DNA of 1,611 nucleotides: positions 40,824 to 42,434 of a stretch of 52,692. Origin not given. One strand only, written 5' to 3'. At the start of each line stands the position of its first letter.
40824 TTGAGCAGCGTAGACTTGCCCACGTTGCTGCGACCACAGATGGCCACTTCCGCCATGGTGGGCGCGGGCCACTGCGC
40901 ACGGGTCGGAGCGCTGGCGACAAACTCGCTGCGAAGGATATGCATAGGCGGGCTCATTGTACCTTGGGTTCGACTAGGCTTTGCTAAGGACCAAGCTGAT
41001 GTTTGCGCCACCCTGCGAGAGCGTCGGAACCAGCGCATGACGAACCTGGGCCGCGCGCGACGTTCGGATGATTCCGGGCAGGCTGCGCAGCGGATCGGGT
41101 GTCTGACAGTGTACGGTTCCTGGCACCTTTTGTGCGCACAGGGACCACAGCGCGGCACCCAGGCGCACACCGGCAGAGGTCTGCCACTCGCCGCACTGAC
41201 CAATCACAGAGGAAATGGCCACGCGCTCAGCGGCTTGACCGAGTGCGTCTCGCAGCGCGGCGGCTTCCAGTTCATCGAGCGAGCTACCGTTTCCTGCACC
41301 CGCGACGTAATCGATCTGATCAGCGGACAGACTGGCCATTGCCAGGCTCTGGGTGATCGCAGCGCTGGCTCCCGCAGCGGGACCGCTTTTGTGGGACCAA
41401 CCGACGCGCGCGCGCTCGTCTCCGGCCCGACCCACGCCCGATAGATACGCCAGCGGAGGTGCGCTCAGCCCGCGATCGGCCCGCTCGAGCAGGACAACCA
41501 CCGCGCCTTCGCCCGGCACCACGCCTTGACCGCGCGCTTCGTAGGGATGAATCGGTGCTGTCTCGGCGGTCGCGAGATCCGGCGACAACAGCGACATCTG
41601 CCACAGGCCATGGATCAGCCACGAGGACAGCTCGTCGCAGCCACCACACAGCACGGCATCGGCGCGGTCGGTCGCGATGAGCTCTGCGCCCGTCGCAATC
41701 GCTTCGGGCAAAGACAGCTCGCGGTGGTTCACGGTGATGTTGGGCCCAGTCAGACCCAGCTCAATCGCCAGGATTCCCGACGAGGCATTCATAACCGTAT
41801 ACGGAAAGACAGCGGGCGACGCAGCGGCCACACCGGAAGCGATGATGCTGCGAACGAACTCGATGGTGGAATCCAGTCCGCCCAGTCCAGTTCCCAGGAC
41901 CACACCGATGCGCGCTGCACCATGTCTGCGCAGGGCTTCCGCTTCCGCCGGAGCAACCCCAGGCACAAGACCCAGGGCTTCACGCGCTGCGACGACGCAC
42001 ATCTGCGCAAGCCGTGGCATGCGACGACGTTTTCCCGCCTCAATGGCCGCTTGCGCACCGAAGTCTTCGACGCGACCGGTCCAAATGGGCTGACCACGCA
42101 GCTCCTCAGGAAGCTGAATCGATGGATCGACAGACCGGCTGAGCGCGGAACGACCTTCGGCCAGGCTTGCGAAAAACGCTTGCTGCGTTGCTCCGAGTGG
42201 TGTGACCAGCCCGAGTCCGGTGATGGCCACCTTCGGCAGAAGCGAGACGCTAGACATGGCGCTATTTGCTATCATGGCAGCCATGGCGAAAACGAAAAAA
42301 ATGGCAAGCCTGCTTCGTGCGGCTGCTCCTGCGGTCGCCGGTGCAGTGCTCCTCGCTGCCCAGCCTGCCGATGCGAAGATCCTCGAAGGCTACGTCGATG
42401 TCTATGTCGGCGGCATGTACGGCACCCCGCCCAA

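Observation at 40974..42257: KAS-like condensing-enzyme pseudoenzyme (Cys, His, His all substituted) heading an operon with engB and a CDF transporter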

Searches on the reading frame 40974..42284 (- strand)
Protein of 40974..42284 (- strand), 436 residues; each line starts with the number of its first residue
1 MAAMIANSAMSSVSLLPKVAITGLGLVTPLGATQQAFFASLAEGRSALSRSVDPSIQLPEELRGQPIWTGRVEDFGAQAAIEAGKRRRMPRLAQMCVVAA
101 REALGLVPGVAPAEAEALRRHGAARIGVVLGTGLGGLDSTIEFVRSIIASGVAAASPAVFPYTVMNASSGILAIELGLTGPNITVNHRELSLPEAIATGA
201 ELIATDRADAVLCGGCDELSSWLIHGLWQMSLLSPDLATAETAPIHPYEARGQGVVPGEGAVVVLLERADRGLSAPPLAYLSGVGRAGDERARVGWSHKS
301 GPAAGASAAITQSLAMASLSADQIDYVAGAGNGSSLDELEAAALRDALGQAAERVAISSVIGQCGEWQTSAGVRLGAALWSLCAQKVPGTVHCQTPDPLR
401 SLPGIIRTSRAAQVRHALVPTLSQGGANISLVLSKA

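Call 3: search_protein_families(library=pfam, proteins=[window:40974-42284:-], max_evalue=0.01)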
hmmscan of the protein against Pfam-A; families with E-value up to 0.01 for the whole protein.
window:40974-42284:- (436 aa): 4 families
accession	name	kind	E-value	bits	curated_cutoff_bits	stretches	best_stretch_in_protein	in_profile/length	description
PF00109.32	ketoacyl-synt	-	7.4e-26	91.7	20.8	1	18-269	3-249/252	Beta-ketoacyl synthase, N-terminal domain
PF02801.28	Ketoacyl-synt_C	-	3.2e-11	43.7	20.8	1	279-393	2-118/119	Beta-ketoacyl synthase, C-terminal domain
PF13723.12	Ketoacyl-synt_2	-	0.0017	18.4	25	0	135-213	60-135/223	Beta-ketoacyl synthase, N-terminal domain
PF00108.29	Thiolase_N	-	0.0071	16.2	26.4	0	172-221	68-117/260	Thiolase, N-terminal domain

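Call 4: search_protein_families(library=ncbifam, proteins=[window:40974-42284:-], max_evalue=0.01)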
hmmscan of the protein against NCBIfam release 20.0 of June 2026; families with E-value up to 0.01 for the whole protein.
window:40974-42284:- (436 aa): 18 families
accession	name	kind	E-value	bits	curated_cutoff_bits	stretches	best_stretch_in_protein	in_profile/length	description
TIGR03150.1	fabF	equivalog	1.8e-55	188.3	493.75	1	18-433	2-406/407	beta-ketoacyl-ACP synthase II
NF005589.0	PRK07314.1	subfamily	3.6e-52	177.5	387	1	18-435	5-411/413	beta-ketoacyl-ACP synthase II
NF004970.0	PRK06333.1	subfamily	1.5e-44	152.6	525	1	18-435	5-421/424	beta-ketoacyl-ACP synthase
NF006618.0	PRK09185.1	subfamily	9.5e-39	133.5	407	1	18-435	4-392/394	beta-ketoacyl-ACP synthase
NF006434.0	PRK08722.1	equivalog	6.8e-33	114.1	759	1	18-435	5-413/414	beta-ketoacyl-ACP synthase II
NF006274.0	PRK08439.1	equivalog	1.5e-32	112.9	621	1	18-435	3-405/406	beta-ketoacyl-ACP synthase II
NF005490.0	PRK07103.1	equivalog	2.6e-29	102.5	445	1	18-435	5-412/414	polyketide beta-ketoacyl:acyl carrier protein synthase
NF005076.0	PRK06501.1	equivalog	4.9e-27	94.9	629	1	17-435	11-422/425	beta-ketoacyl-ACP synthase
NF004618.0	PRK05952.1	equivalog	7.1e-24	84.4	455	1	195-435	153-382/384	beta-ketoacyl-ACP synthase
NF005916.1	PRK07910.1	equivalog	6.7e-23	81.3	560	1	11-435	6-417/418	KasA/KasB family beta-ketoacyl-ACP synthase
NF058662.1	cispenta_AmcF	equivalog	4.6e-21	75.2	325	1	19-434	2-368/369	cispentacin biosynthesis acyltransferase subunit AmcF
NF006587.0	PRK09116.1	equivalog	4.8e-21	75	470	1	18-435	3-406/408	beta-ketoacyl-ACP synthase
NF005935.0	PRK07967.1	equivalog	1.1e-19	70.6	630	1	18-435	3-403/406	beta-ketoacyl-ACP synthase I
NF004798.0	PRK06147.1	equivalog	9.4e-10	38.2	342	2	183-342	128-273/349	3-oxoacyl-(acyl carrier protein) synthase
NF045894.1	PKS_plus_SDR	equivalog_domain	2.4e-08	32.1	1740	1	167-398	151-381/1515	type I polyketide synthase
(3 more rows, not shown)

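Call 5: search_solved_structures(query=window:40974-42284:-, show_alignments=3, max_evalue=1e-10)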
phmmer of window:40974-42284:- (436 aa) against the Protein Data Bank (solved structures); distinct sequences matched with E-value up to 1e-10: 72 (the best 60 are shown).
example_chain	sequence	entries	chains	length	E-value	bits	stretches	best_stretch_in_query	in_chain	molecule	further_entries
1e5m_A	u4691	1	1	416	2.5e-38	135.6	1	18-435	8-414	BETA KETOACYL ACYL CARRIER PROTEIN SYNTHASE II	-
9s5h_C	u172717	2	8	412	1.1e-35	127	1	18-435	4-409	3-oxoacyl-(Acyl-carrier-protein) synthase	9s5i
9lpl_A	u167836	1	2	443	1.6e-34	123.1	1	18-435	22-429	3-oxoacyl-[acyl-carrier-protein] synthase 2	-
2gfv_A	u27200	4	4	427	1.8e-34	122.9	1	17-435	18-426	3-oxoacyl-[acyl-carrier-protein] synthase 2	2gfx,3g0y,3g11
3hnz_A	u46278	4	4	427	6.3e-34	121.1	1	17-435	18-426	3-oxoacyl-[acyl-carrier-protein] synthase 2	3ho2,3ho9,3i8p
2gfy_A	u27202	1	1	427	9.5e-34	120.6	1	17-435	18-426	3-oxoacyl-[acyl-carrier-protein] synthase 2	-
2gfw_A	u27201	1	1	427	1.2e-33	120.3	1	17-435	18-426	3-oxoacyl-[acyl-carrier-protein] synthase 2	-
1b3n_A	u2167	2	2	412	1.2e-33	120.2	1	18-435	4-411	PROTEIN (KETOACYL ACYL CARRIER PROTEIN SYNTHASE 2) | BETA-KETOACYL ACP SYNTHASE II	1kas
6okg_A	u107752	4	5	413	1.2e-33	120.2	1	18-435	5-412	3-oxoacyl-[acyl-carrier-protein] synthase 2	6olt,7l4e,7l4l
1j3n_A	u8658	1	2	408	1e-32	117.2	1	18-432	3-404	3-oxoacyl-(acyl-carrier protein) synthase II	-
3e60_A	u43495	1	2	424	5.3e-32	114.8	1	17-434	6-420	3-oxoacyl-[acyl-carrier-protein ] synthase II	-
3kzu_A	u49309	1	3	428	5e-31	111.6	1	17-434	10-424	3-oxoacyl-(Acyl-carrier-protein) synthase ii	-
2gqd_A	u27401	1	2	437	9e-31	110.8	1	8-435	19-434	3-oxoacyl-[acyl-carrier-protein] synthase 2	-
4r8e_A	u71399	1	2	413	2.5e-30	109.3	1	18-435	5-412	3-oxoacyl-[acyl-carrier-protein] synthase 2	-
4jrh_A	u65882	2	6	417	2.2e-29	106.2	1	17-434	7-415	3-oxoacyl-[acyl-carrier-protein] synthase 2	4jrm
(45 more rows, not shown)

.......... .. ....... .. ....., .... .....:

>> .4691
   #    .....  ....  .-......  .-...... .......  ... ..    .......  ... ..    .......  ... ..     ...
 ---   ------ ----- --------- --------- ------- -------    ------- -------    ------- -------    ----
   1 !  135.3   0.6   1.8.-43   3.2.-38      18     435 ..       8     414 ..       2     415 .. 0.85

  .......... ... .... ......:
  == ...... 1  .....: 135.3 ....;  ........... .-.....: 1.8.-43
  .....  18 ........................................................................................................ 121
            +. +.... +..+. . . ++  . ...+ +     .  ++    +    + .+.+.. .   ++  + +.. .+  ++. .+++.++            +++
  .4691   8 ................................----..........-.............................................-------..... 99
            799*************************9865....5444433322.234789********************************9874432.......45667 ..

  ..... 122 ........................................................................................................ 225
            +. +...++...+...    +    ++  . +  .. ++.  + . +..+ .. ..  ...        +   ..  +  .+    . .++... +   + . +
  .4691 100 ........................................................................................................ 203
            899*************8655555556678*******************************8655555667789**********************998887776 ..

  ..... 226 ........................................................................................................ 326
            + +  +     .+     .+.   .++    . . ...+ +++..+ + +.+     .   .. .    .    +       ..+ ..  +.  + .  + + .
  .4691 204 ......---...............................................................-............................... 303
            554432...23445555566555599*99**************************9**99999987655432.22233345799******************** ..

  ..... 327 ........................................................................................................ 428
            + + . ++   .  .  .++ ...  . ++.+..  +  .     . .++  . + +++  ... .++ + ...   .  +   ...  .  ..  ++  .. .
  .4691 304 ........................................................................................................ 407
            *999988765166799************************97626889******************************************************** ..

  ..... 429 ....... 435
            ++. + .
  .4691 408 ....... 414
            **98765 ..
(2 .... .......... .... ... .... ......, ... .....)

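Call 6: find_homologous_proteins(query=window:40974-42284:-, max_evalue=0.00001)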
Query window:40974-42284:- (436 aa): 215 proteins with E <= 0.00001 among 8000 candidates; the best 120 are listed.
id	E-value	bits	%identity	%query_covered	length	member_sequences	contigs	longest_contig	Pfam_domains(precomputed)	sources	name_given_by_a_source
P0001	1.5e-270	915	100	99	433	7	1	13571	PF00109.33,PF02801.29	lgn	-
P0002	4.6e-235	798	87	99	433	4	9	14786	PF00109.33,PF02801.29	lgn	-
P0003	1.3e-217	741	82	98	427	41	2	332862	PF00109.33,PF02801.29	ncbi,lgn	ncbi:MAG: beta-ketoacyl synthase N-terminal-like domain-containing protein [Polyangia bacterium]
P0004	2.3e-191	655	72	99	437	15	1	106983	PF00109.33,PF02801.29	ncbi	-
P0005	5.6e-182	624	69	98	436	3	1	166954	PF00109.33,PF02801.29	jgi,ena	-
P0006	4.4e-180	617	67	99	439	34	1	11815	PF00109.33,PF02801.29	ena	-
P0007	3.4e-157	542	61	98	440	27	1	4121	PF00109.33,PF02801.29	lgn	-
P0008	7.9e-155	534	63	98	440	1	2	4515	PF00109.33,PF13723.13,PF02801.29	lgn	-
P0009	2.3e-154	533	61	98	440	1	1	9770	PF00109.33,PF02801.29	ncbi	-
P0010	1.2e-142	494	55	98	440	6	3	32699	PF00109.33,PF02801.29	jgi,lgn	jgi:3-oxoacyl-[acyl-carrier-protein] synthase II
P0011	6.3e-126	439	53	98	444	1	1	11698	PF00109.33,PF02801.29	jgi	jgi:3-oxoacyl-[acyl-carrier-protein] synthase II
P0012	2.2e-124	434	53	96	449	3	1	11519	PF00109.33,PF02801.29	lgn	-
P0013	6.6e-124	432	50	99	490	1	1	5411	PF00109.33,PF02801.29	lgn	-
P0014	1.2e-123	432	52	99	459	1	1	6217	PF00109.33,PF02801.29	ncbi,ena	-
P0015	1.3e-123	431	54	95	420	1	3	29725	PF00109.33,PF02801.29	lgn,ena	-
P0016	2.4e-123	431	53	99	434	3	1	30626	PF00109.33,PF02801.29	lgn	-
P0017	1.7e-122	428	53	98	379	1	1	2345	PF00109.33,PF02801.29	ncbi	-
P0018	4.2e-122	426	54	96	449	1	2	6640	PF00109.33,PF02801.29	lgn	-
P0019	1.7e-121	424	53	96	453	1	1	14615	PF00109.33,PF02801.29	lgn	-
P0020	2.6e-120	421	53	99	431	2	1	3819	PF00109.33,PF02801.29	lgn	-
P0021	3.3e-120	420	54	95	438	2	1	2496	PF00109.33,PF02801.29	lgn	-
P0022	6.7e-120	419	53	95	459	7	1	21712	PF00109.33,PF02801.29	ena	-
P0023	6.8e-117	409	53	95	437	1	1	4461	PF00109.33,PF02801.29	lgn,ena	-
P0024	5.1e-116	406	52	95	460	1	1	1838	PF00109.33,PF02801.29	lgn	-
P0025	8.4e-116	406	51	100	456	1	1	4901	PF00109.33,PF02801.29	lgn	-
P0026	1.1e-115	405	49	98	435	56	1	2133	PF00109.33,PF02801.29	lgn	-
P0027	1.4e-115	405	52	95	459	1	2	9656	PF00109.33,PF02801.29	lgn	-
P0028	1.7e-115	405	52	95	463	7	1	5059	PF00109.33,PF02801.29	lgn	-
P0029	3.7e-115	404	52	97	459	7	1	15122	PF00109.33,PF02801.29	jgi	jgi:3-oxoacyl-[acyl-carrier-protein] synthase II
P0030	1.6e-114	401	50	94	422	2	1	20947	PF00109.33,PF02801.29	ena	-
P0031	2.9e-113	397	50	96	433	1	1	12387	PF00109.33,PF02801.29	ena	-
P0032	7.0e-111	389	48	99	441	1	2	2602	PF00109.33,PF02801.29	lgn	-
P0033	1.0e-108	382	48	98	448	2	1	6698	PF00109.33,PF02801.29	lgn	-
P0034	1.1e-107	379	49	99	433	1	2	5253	PF00109.33,PF02801.29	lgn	-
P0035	1.7e-106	375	50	92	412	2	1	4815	PF00109.33,PF02801.29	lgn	-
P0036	2.0e-106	375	47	96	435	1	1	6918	PF00109.33,PF02801.29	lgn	-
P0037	3.4e-105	371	49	99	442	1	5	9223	PF00109.33,PF02801.29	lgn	-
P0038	6.6e-105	370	49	98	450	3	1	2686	PF00109.33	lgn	-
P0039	3.3e-100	354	47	99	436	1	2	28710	PF00109.33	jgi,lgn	jgi:3-oxoacyl-[acyl-carrier-protein] synthase II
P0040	1.4e-96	342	53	73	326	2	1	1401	PF00109.33,PF02801.29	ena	-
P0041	1.4e-96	342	51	84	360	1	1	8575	PF00109.33,PF02801.29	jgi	jgi:3-oxoacyl-[acyl-carrier-protein] synthase II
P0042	1.1e-93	333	47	96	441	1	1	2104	PF00109.33,PF02801.29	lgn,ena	-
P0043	7.8e-90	320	47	96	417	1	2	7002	PF00109.33,PF02801.29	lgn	-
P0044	3.2e-88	315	51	75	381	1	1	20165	PF00109.33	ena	-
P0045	7.5e-71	258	42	96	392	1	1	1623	PF00109.33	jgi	jgi:3-oxoacyl-[acyl-carrier-protein] synthase II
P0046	1.2e-70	257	43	97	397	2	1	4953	PF00109.33,PF02801.29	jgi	-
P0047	1.2e-66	244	41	96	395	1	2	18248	PF00109.33,PF13723.13,PF02801.29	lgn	-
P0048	1.2e-64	237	42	95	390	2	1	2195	PF00109.33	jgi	jgi:3-oxoacyl-[acyl-carrier-protein] synthase II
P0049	1.5e-62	230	39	96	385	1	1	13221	PF00109.33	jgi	jgi:3-oxoacyl-[acyl-carrier-protein] synthase II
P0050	8.0e-49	185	37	96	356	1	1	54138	PF00109.33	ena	-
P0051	2.8e-33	134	29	95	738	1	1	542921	PF00109.33,PF13723.13,PF00108.30,PF02801.29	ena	-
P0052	4.3e-32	130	31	63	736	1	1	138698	PF00109.33,PF13723.13,PF00108.30,PF02801.29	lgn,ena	-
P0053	3.4e-31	127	29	96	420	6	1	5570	PF00109.33,PF02801.29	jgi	-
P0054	1.8e-30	125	29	96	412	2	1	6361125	PF00109.33,PF02801.29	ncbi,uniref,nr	ncbi:beta-ketoacyl-ACP synthase II [Spartinivicinus ruber]|uniref:beta-ketoacyl-ACP synthase II n=1 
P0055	7.6e-30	123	29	84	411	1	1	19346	PF00109.33,PF02801.29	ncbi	ncbi:MAG: beta-ketoacyl-ACP synthase II [Hyphomicrobiales bacterium]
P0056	1.3e-29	122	32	96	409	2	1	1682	PF00109.33,PF00108.30,PF02801.29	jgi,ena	-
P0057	2.9e-29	121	29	96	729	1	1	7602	PF00109.33,PF02801.29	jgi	jgi:3-oxoacyl-[acyl-carrier-protein] synthase II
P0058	3.8e-29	120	29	95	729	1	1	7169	PF00109.33,PF13723.13,PF00108.30,PF02801.29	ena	-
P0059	3.8e-29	120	29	96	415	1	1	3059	PF00109.33,PF02801.29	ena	-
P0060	4.1e-29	120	30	96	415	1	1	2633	PF00109.33,PF02801.29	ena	-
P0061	1.7e-28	118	36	76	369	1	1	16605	PF00109.33,PF02801.29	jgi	jgi:3-oxoacyl-[acyl-carrier-protein] synthase II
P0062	3.6e-28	117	29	97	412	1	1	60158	PF00109.33,PF02801.29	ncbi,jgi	jgi:3-oxoacyl-[acyl-carrier-protein] synthase II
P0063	4.0e-28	117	31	95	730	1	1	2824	PF00109.33,PF13723.13,PF00108.30,PF02801.29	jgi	-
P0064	7.5e-28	116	31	96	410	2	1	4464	PF00109.33,PF00108.30,PF02801.29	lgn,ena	-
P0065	1.2e-27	115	29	96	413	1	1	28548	PF00109.33,PF00108.30,PF02801.29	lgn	-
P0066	3.3e-27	114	27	73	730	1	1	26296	PF00109.33,PF13723.13,PF00108.30,PF02801.29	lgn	-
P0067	4.8e-27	113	30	96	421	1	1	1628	PF00109.33,PF02801.29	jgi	-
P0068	5.3e-27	113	38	62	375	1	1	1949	PF00109.33,PF13723.13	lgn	-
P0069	6.9e-27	113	28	96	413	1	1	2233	PF00109.33,PF00108.30,PF02801.29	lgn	-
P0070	1.5e-26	112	29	96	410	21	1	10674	PF00109.33,PF02801.29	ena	-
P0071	3.5e-26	111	29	72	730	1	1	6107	PF00109.33,PF13723.13,PF00108.30,PF02801.29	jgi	jgi:3-oxoacyl-(acyl-carrier-protein) synthase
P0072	4.7e-26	110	29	96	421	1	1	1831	PF00109.33,PF02801.29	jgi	-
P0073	4.7e-26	110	30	96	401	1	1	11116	PF00109.33,PF02801.29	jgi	jgi:3-oxoacyl-[acyl-carrier-protein] synthase II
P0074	5.0e-26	110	30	96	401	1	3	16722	PF00109.33,PF02801.29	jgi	jgi:3-oxoacyl-[acyl-carrier-protein] synthase II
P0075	5.4e-26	110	30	72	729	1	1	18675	PF00109.33,PF13723.13,PF00108.30,PF02801.29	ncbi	-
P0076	6.2e-26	110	28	95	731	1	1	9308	PF00109.33,PF13723.13,PF00108.30,PF02801.29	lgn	-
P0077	9.1e-26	109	36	80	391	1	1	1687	PF00109.33,PF02801.29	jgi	jgi:3-oxoacyl-[acyl-carrier-protein] synthase II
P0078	1.5e-25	108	29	96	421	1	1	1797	PF00109.33,PF02801.29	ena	-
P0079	3.5e-25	107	28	96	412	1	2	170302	PF00109.33,PF02801.29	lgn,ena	-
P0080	3.5e-25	107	29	96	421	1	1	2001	PF00109.33,PF02801.29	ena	-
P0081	4.4e-25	107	29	96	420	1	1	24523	PF00109.33,PF02801.29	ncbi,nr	ncbi:MAG TPA: beta-ketoacyl-ACP synthase II [Gaiellaceae bacterium]|nr:beta-ketoacyl-ACP synthase II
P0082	5.7e-25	107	29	95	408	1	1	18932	PF00109.33,PF02801.29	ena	-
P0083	4.8e-24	104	29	95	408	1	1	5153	PF00109.33,PF02801.29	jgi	-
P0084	5.1e-24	103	29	95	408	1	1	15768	PF00109.33,PF02801.29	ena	-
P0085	5.1e-24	103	29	95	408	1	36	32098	PF00109.33,PF02801.29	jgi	jgi:3-oxoacyl-[acyl-carrier-protein] synthase II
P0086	5.3e-24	103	29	95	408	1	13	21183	PF00109.33,PF02801.29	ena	-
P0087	6.3e-24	103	33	78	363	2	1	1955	PF00109.33,PF02801.29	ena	-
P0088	6.3e-24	103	29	95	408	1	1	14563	PF00109.33,PF02801.29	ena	-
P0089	6.6e-24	103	29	95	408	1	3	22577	PF00109.33,PF02801.29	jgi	jgi:3-oxoacyl-[acyl-carrier-protein] synthase II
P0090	6.8e-24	103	29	95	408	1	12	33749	PF00109.33,PF02801.29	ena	-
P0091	7.3e-24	103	29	95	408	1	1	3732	PF00109.33,PF02801.29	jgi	jgi:3-oxoacyl-[acyl-carrier-protein] synthase II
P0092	7.5e-24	103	29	95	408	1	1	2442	PF00109.33,PF02801.29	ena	-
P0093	8.6e-24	103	29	95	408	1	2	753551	PF00109.33,PF02801.29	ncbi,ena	-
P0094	1.7e-23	102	28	95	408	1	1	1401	PF00109.33,PF02801.29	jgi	jgi:3-oxoacyl-[acyl-carrier-protein] synthase II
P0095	2.4e-23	101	29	95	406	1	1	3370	PF00109.33,PF02801.29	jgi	jgi:3-oxoacyl-[acyl-carrier-protein] synthase II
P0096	2.6e-23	101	29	96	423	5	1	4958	PF00109.33,PF02801.29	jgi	jgi:3-oxoacyl-[acyl-carrier-protein] synthase II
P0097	5.2e-23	100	29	96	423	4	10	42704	PF00109.33,PF02801.29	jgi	jgi:3-oxoacyl-[acyl-carrier-protein] synthase II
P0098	6.1e-23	100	28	95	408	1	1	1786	PF00109.33,PF02801.29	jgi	jgi:3-oxoacyl-[acyl-carrier-protein] synthase II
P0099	6.5e-23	100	32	96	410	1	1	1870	PF00109.33,PF02801.29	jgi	jgi:3-oxoacyl-[acyl-carrier-protein] synthase II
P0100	3.0e-22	98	32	96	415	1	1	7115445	PF00109.33,PF02801.29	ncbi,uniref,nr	ncbi:beta-ketoacyl-[acyl-carrier-protein] synthase family protein [Streptacidiphilus rugosus]|uniref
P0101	3.6e-22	97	34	77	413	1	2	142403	PF00109.33,PF02801.29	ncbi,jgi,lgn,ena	-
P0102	4.1e-22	97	29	96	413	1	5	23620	PF00109.33,PF02801.29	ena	-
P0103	4.5e-22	97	29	96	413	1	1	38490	PF00109.33,PF02801.29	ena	-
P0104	1.1e-21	96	31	95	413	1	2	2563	PF00109.33,PF02801.29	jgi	-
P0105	1.5e-21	95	27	96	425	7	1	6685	PF00109.33,PF02801.29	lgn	-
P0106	1.6e-21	95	28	71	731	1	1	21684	PF00109.33,PF13723.13,PF00108.30,PF02801.29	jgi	jgi:3-oxoacyl-(acyl-carrier-protein) synthase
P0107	2.5e-21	95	29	96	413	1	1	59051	PF00109.33,PF02801.29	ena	-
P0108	3.0e-21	94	30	96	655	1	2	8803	PF00109.33,PF02801.29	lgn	-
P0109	3.1e-21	94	29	96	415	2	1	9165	PF00109.33,PF02801.29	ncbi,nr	ncbi:MAG: beta-ketoacyl-ACP synthase II [Chloroflexia bacterium]|nr:beta-ketoacyl-ACP synthase II [C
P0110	4.6e-21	94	27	96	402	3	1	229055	PF00109.33,PF00108.30,PF02801.29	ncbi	ncbi:beta-ketoacyl-[acyl-carrier-protein] synthase family protein [Thiolapillus sp.]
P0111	4.9e-21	94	32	45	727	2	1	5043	PF00109.33,PF13723.13,PF02801.29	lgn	-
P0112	2.2e-20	91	30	96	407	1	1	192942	PF00109.33,PF00108.30,PF02801.29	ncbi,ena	-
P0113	7.0e-20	90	29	95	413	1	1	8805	PF00109.33,PF02801.29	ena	-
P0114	9.2e-20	89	28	96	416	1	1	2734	PF00109.33,PF02801.29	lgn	-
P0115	2.2e-19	88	32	96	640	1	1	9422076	PF00109.33,PF02801.29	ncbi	ncbi:MAG: beta-ketoacyl-[acyl-carrier-protein] synthase family protein [Archangium sp.]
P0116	6.4e-19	87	30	90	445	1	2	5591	PF00109.33,PF02801.29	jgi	jgi:3-oxoacyl-[acyl-carrier-protein] synthase II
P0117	1.6e-18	85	28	95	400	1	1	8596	PF00109.33,PF02801.29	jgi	-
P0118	4.7e-18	84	29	97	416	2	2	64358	PF00109.33,PF00108.30,PF02801.29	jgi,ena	jgi:3-oxoacyl-[acyl-carrier-protein] synthase II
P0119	5.4e-18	84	28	96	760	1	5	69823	PF00109.33,PF13723.13,PF02801.29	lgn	-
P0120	2.1e-17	82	30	87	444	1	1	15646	PF00109.33,PF02801.29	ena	-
